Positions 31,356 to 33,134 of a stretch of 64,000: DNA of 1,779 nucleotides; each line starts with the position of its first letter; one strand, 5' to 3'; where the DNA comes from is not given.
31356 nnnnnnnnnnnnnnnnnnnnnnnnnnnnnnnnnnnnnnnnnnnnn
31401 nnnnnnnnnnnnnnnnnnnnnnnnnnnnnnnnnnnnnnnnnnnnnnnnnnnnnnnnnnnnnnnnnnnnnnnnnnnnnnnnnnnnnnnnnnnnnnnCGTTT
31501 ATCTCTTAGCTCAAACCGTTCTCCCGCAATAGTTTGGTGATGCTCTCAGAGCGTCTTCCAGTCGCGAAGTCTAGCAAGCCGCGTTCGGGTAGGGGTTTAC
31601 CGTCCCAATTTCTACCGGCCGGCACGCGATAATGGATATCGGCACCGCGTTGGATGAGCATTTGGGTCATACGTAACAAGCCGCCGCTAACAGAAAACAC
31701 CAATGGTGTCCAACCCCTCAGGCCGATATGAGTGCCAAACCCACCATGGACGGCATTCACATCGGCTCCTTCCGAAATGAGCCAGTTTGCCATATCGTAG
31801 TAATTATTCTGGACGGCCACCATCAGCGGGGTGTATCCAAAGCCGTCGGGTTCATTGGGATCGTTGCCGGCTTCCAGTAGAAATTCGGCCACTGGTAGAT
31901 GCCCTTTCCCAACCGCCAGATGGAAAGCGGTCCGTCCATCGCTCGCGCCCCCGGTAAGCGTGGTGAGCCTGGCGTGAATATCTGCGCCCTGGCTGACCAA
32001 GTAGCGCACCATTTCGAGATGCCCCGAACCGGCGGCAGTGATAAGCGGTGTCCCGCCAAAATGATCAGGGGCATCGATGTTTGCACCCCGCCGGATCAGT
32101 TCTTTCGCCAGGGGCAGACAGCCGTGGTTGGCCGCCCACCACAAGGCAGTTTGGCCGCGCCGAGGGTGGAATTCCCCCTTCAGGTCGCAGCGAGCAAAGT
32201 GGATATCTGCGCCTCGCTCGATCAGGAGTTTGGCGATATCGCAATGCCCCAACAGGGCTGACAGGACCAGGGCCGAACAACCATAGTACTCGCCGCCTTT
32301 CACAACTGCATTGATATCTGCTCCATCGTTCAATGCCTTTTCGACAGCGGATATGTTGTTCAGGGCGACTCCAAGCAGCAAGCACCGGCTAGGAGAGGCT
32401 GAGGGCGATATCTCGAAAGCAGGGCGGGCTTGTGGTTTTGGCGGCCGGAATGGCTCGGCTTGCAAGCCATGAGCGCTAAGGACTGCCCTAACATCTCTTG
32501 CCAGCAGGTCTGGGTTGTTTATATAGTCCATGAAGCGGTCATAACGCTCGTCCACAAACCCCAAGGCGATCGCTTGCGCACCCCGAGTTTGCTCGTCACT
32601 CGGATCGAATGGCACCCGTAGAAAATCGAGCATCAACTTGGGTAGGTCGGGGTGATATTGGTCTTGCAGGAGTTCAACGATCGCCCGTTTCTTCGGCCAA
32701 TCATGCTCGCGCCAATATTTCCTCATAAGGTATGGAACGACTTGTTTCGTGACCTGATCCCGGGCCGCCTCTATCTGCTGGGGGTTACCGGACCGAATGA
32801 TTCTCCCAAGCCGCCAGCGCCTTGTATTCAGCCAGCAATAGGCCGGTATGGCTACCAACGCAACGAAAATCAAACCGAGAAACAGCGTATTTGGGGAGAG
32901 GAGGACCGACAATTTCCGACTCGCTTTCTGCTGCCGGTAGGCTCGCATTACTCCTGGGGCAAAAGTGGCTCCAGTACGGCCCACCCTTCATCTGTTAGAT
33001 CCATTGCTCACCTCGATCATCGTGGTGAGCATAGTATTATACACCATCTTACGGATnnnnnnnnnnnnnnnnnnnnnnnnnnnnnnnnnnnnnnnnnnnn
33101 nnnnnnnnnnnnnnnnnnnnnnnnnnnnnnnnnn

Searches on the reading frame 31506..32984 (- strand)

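Call 38: search_protein_families(library=pfam, proteins=[window:31506-32984:-], max_evalue=0.001)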
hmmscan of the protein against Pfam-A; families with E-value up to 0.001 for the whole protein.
window:31506-32984:- (492 aa): 5 families
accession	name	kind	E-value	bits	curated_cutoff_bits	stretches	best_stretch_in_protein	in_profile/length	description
PF00023.36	Ank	-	9e-47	154.9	21.1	4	383-412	2-31/33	Ankyrin repeat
PF12796.13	Ank_2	-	1.2e-40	138.4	27.3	3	349-411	28-88/90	Ankyrin repeats (3 copies)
PF13606.12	Ank_3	-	2.3e-39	128.7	22.3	4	349-377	1-29/30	Ankyrin repeat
PF13637.12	Ank_4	-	3.8e-33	113.2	22.7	3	355-403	2-50/50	Ankyrin repeats (many copies)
PF13857.12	Ank_5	-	5e-28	97.3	27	2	369-411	1-44/56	Ankyrin repeats (many copies)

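Call 60: search_protein_families(library=padloc, proteins=[window:31506-32984:-], max_evalue=0.001)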
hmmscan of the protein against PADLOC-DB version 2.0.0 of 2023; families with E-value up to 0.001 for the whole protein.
window:31506-32984:- (492 aa): 3 families
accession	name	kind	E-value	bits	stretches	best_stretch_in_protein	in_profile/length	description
PDLC04783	PDC-M72A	-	6.1e-33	112.6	2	208-339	240-358/392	-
PDLC02203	MzaA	-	1.2e-07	28.3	0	361-410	22-71/683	-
PDLC02908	Ankyrin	-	0.00039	16.8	1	276-409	735-867/880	-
